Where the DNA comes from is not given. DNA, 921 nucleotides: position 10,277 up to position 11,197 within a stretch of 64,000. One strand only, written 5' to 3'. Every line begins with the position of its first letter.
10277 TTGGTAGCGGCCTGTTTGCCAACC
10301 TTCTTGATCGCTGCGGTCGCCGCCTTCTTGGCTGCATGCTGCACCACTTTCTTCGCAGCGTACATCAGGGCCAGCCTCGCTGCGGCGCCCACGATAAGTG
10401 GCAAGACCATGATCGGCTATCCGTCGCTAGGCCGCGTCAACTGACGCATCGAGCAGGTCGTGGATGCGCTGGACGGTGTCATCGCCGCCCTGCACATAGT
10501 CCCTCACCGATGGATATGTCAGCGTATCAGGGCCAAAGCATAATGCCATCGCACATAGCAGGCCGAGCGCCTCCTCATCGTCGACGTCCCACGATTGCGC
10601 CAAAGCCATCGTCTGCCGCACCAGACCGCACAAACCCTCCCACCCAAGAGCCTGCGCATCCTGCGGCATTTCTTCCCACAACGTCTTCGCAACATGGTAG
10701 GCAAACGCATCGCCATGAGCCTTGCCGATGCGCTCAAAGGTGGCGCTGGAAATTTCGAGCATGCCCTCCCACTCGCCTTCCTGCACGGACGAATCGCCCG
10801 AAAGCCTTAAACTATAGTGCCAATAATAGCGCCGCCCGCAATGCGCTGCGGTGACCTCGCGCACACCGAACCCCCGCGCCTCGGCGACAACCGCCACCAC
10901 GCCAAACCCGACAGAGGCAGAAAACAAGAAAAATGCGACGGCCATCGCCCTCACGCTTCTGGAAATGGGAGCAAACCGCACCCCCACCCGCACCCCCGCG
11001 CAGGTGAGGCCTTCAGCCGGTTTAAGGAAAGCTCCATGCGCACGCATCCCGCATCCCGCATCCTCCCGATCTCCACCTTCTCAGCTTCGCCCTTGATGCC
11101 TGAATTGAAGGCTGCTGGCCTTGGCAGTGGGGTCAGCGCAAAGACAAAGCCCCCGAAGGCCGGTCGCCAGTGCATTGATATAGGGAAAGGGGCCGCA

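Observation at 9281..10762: Orphan adaptor / GH-E nuclease toxin / SUFU immunity cassette with no delivery system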

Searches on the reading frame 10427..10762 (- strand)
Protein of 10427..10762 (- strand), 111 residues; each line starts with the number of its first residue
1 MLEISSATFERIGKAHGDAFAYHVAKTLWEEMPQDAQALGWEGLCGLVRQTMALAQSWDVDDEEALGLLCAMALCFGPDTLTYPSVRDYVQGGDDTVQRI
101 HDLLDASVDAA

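Call 29: search_protein_representatives(protein=window:10427-10762:-)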
Query: 111 residues. Proteins with E-value up to 0.001 (for the whole library): 13; up to 1e-10: 6; up to 1e-30: 1. The best 13 are listed.
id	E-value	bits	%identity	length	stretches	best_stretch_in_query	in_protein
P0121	4.6e-69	245.7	100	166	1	1-111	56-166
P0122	5.0e-19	84.6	44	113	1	1-109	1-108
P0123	4.8e-16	75.0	43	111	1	1-109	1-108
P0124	7.0e-14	68.0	34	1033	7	65-102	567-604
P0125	3.1e-11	59.5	35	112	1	1-109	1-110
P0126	5.5e-11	58.7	35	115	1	2-103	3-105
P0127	6.6e-10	55.2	39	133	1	1-90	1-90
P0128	8.0e-10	54.9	43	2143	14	77-107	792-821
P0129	3.3e-08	49.8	39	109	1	17-93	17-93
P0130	2.8e-05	40.3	32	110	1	1-92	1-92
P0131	1.1e-04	38.5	33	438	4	6-101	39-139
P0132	4.8e-04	36.3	28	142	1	1-97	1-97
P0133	5.1e-04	36.3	32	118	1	1-85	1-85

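Call 31: find_homologous_proteins(query=window:10427-10762:-, max_evalue=0.01)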
Query window:10427-10762:- (111 aa): 1 proteins with E <= 0.01 among 4 candidates.
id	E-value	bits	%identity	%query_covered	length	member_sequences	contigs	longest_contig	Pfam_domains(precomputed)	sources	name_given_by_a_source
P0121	1.5e-68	246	100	100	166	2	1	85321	-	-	-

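Call 35: search_protein_families(library=pfam, alignment_id=A1, max_evalue=1)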
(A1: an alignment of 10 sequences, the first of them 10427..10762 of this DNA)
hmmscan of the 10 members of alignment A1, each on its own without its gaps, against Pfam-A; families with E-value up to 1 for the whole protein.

A. member 1, window:10427-10762:- (111 aa): 1 family
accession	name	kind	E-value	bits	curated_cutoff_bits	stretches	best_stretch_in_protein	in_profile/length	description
PF00784.22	MyTH4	-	0.12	13.2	27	1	37-99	12-73/105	MyTH4 domain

B. families by the number of members that match (of 10 scanned): 8 families
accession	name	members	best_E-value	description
PF22181.1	TarS_linker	2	0.06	Glycosyl transferase TarS linker domain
PF23771.1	DUF7168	1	0.028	Domain of unknown function (DUF7168)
PF14590.12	DUF4447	1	0.03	Domain of unknown function (DUF4447)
PF13560.12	HTH_31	1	0.11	Helix-turn-helix domain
PF00784.22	MyTH4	1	0.12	MyTH4 domain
PF14561.12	TPR_20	1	0.19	Tetratricopeptide repeat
PF16074.10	PilW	1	0.21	Type IV Pilus-assembly protein W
PF22800.1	CFAP410_C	1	0.61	CFAP410 C-terminal domain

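Call 39: find_encoding_contigs(protein=P0122, flank=8000, max_places=3)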
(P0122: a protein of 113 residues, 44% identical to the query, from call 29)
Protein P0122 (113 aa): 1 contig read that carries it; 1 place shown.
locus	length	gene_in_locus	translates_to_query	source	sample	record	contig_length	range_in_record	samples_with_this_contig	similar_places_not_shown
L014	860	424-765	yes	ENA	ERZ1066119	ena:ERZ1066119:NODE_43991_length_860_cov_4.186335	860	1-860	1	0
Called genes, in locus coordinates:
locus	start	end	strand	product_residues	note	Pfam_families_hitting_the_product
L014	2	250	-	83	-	?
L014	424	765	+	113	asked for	-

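Call 40: find_encoding_contigs(protein=P0123, flank=8000, max_places=3)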
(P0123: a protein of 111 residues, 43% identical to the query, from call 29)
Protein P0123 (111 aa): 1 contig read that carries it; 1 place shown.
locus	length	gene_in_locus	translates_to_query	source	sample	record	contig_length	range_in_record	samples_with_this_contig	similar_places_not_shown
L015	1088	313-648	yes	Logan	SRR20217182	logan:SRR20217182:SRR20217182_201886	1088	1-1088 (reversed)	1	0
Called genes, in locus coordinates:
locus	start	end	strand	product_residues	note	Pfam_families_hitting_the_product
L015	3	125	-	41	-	?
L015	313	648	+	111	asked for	-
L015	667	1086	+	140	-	?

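Call 77: search_protein_families(library=pfam, proteins=[window:10427-10762:-], max_evalue=0.05)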
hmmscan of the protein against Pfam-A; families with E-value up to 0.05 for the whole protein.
window:10427-10762:- (111 aa): 0 families

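Call 78: predict_structure(alignment_id=A1)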
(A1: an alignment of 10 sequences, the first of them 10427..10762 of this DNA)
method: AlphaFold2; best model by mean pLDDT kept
length: 111 residues; sequences in the alignment: 10
mean_pLDDT: 92.3   pTM: 0.81
mean pLDDT of the five models: 92.3, 90.9, 90.2, 88.9, 87.6
residues with pLDDT >= 90: 87; 70-90: 21; 50-70: 3; < 50: 0
segments of 3 or more residues with pLDDT < 50: none
pLDDT, mean of each block of 10 residues (from residue 1): 82 91 97 96 97 95 95 94 94 91 86 62
secondary structure, 60 per line:
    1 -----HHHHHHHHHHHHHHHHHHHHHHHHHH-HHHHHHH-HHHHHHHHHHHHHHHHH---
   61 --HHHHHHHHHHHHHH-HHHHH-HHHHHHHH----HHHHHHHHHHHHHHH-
elements in order: H6-31 H33-39 H41-57 H63-76 H78-82 H84-91 H96-110

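Call 82: fold_search(model_id=the predicted structure, library=pdb)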
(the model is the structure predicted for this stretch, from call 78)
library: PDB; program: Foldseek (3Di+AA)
matches with E <= 10: 66; with E <= 0.001: 0
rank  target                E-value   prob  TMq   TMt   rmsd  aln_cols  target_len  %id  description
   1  9r8g_B                3.3e-01  0.99  0.69  0.30   3.4       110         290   12  Pseudomonas putida Pore-Forming Toxin Tke5 in complex with its cognate Type VI adaptor protein Tap3 (released 2026-01-14)
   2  8b2s_A                1.7e+00  0.51  0.40  0.21   3.0        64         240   12  GH24 family muramidase from Trichophaea saccata with an SH3-like cell wall binding domain (released 2023-07-19)
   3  1xjt                  2.9e+00  0.33  0.37  0.24   3.1        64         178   16  Crystal structure of active form of P1 phage endolysin Lyz (released 2005-01-11)
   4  9kbs_A                3.2e+00  0.28  0.39  0.31   4.4        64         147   16  Crystal structure of PHAb11, another peptidoglycan hydrolase with thermal stability and broad-spectrum (released 2024-11-27)
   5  9kbq_A                3.2e+00  0.25  0.37  0.29   3.6        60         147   15  Crystal structure of PHAb10, a peptidoglycan hydrolase with thermal stability and broad-spectrum (released 2024-11-27)
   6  2hum_A                3.8e+00  0.28  0.39  0.28   3.4        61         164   20  Crystal structure of T4 Lysozyme D72C synthetic dimer (released 2006-10-17)
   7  9kbs_B                3.8e+00  0.14  0.35  0.28   7.1        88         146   12  Crystal structure of PHAb11, another peptidoglycan hydrolase with thermal stability and broad-spectrum (released 2024-11-27)
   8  5cwi                  4.0e+00  0.08  0.28  0.17   8.8       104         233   19  Crystal structure of de novo designed helical repeat protein DHR18 (released 2015-12-16)
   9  214l                  4.2e+00  0.20  0.42  0.31   4.2        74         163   15  PROTEIN STRUCTURE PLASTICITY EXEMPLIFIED BY INSERTION AND DELETION MUTANTS IN T4 LYSOZYME (released 1996-12-23)
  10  3um9_A                4.2e+00  0.07  0.28  0.16  12.5        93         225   16  Crystal Structure of the Defluorinating L-2-Haloacid Dehalogenase Bpro0530 (released 2012-11-14)
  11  160l                  4.7e+00  0.23  0.40  0.29   3.2        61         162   18  CONTROL OF ENZYME ACTIVITY BY AN ENGINEERED DISULFIDE BOND (released 1994-08-31)
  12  197l                  5.6e+00  0.20  0.40  0.29   3.1        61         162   18  THERMODYNAMIC AND STRUCTURAL COMPENSATION IN "SIZE-SWITCH" CORE-REPACKING VARIANTS OF T4 LYSOZYME (released 1996-03-08)
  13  1p6y                  5.6e+00  0.20  0.39  0.28   3.2        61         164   20  T4 LYSOZYME CORE REPACKING MUTANT M120Y/TA (released 2003-10-07)
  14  2pjq_B                5.6e+00  0.10  0.34  0.21   8.8        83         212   14  Crystal structure of Q88U62_LACPL from Lactobacillus plantarum. Northeast Structural Genomics target LpR71 (released 2007-05-01)
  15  2b7x_A                5.9e+00  0.18  0.39  0.29   3.3        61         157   18  Sequential reorganization of beta-sheet topology by insertion of a single strand (released 2006-08-01)
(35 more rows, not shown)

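Call 91: search_protein_families(library=padloc, proteins=[window:10427-10762:-], max_evalue=0.01)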
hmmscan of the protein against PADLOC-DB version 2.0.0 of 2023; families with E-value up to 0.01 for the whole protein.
window:10427-10762:- (111 aa): 0 families

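Call 95: find_encoding_contigs(protein=P0126, flank=6000, max_places=2)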
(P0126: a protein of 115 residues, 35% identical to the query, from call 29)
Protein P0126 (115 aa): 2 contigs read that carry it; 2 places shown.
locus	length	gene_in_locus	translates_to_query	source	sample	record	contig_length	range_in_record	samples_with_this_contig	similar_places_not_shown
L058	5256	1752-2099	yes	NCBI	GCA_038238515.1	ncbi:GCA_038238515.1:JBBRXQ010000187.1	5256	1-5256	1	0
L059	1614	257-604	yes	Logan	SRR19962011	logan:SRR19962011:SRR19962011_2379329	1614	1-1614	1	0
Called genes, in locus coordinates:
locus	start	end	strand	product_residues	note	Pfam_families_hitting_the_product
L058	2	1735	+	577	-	?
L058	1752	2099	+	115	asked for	-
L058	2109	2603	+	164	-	-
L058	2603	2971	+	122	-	PF24722:DUF7674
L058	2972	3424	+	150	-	-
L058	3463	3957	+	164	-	PF13503:DUF4123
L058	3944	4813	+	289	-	PF02517:Rce1-like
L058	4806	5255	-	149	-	?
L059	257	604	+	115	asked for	-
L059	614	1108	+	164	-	-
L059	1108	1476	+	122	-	PF24722:DUF7674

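Call 96: find_encoding_contigs(protein=P0129, flank=6000, max_places=2)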
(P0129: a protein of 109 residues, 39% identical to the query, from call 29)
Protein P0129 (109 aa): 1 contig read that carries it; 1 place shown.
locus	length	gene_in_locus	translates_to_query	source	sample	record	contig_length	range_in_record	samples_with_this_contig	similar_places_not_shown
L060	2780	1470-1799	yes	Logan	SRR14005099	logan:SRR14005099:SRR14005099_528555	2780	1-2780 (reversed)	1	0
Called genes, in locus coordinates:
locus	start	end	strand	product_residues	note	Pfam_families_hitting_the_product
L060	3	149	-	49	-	?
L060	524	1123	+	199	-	-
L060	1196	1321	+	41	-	-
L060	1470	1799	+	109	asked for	-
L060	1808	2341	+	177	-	-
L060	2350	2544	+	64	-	-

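Call 97: find_encoding_contigs(protein=P0130, flank=6000, max_places=2)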
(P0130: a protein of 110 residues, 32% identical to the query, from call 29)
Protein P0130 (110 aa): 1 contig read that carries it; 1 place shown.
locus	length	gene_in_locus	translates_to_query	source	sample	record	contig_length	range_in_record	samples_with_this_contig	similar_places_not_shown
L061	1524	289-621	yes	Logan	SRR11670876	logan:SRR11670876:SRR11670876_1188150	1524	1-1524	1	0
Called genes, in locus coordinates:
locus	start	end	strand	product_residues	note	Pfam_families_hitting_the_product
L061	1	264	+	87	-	?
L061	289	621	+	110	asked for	-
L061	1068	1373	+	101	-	-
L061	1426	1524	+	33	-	?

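Call 98: find_encoding_contigs(protein=P0132, flank=6000, max_places=2)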
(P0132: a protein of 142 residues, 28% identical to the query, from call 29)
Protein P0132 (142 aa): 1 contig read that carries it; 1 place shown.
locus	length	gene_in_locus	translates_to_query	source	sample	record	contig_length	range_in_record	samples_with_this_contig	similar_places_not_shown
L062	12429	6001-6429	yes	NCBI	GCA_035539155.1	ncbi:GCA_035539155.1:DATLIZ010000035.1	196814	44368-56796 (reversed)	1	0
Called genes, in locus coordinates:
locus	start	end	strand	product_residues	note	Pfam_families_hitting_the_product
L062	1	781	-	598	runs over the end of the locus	PF00005:ABC_tran, PF01926:MMR_HSR1 (faint), PF02463:SMC_N (faint), PF03193:RsgA_GTPase (faint), PF05729:NACHT (faint), PF13175:AAA_15 (faint), PF00005:ABC_tran, PF16326:ABC_tran_CTD, +5 more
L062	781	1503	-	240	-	PF05099:TerB, PF00226:DnaJ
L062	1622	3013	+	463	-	PF01565:FAD_binding_4, PF02913:FAD-oxidase_C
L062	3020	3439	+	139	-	PF04134:DCC1-like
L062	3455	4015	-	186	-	PF13503:DUF4123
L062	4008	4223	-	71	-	-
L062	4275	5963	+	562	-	-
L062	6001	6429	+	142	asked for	-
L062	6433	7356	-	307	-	PF00753:Lactamase_B (weak), PF13483:Lactamase_B_3, PF12706:Lactamase_B_2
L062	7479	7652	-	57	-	PF13770:DUF4169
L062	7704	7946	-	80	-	PF13467:RHH_4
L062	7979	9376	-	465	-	PF00206:Lyase_1, PF10415:FumaraseC_C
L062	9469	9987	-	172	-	PF13801:Metal_resist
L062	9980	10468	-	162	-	-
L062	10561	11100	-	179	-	PF04542:Sigma70_r2, PF04545:Sigma70_r4, PF08281:Sigma70_r4_2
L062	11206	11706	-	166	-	PF04386:SspB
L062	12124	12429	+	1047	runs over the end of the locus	PF18327:PRODH, PF14850:Pro_dh-DNA_bdg, PF01619:Pro_dh, PF00171:Aldedh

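Call 100: search_protein_families(library=pfam, proteins=[L058:2109-2603:+, L058:2603-2971:+, L060:1808-2341:+, L060:2350-2544:+, L061:643-1056:+, L061:1068-1373:+, L058:2972-3424:+, L062:4275-5963:+, L060:524-1123:+], max_evalue=0.01)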
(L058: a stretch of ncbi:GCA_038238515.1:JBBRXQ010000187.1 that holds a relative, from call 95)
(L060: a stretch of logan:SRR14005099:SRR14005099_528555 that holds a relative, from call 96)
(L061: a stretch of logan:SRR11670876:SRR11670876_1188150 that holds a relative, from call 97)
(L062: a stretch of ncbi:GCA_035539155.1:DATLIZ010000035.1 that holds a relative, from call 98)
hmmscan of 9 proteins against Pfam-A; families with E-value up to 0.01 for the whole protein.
L058:2109-2603:+ (164 aa): 0 families

L058:2603-2971:+ (122 aa): 1 family
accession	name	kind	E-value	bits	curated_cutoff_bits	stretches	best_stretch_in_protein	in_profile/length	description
PF24722.1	DUF7674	-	3.4e-13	50.1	27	1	10-115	2-103/111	Domain of unknown function (DUF7674)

L060:1808-2341:+ (177 aa): 0 families

L060:2350-2544:+ (64 aa): 0 families

L061:643-1056:+ (137 aa): 1 family
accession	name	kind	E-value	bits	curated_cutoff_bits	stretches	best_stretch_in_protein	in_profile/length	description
PF12106.13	Colicin_E5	-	3.1e-25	88.7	25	1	54-135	4-85/88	Colicin E5 ribonuclease domain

L061:1068-1373:+ (101 aa): 0 families

L058:2972-3424:+ (150 aa): 1 family
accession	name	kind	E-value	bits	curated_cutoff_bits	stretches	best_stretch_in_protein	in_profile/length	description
PF05488.18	PAAR_motif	-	1.4e-21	76.9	27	1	18-87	1-69/70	PAAR motif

L062:4275-5963:+ (562 aa): 0 families

L060:524-1123:+ (199 aa): 0 families

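Call 105: find_related_loci(query=window:10427-10762:-, collection=genome_contigs, flank=6000)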
Query window:10427-10762:- (111 aa) in genome_contigs; peptide patterns used: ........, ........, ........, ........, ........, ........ (x = any residue, [..] = any of these).
162 stretches matched a pattern; 1 encode a relative of the query (tblastn E <= 1e-3); 1 distinct loci.
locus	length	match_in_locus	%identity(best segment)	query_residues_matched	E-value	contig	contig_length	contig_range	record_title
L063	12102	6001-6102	56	56-89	1e-6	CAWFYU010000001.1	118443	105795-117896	MAG: Ilumatobacteraceae bacterium isolate MFD04651.bin.1.223 genome assembly, contig: contig_13402, whole genome shotgun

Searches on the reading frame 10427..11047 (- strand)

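Call 3: search_protein_families(library=pfam, proteins=[window:10427-11047:-], max_evalue=0.1)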
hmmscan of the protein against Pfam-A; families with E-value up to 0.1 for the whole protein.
window:10427-11047:- (206 aa): 0 families

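Call 5: search_protein_families(library=ncbifam, proteins=[window:10427-11047:-], max_evalue=0.1)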
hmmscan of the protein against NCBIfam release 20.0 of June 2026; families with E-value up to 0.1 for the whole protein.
window:10427-11047:- (206 aa): 1 family
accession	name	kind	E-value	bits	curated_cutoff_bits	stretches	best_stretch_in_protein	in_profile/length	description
TIGR01738.1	bioH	equivalog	0.085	12.5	206.95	0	118-155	54-90/245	pimeloyl-ACP methyl ester esterase BioH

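Call 6: search_protein_families(library=phrogs, proteins=[window:10427-11047:-], max_evalue=0.01)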
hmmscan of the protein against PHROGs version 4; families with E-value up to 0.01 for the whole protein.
window:10427-11047:- (206 aa): 0 families
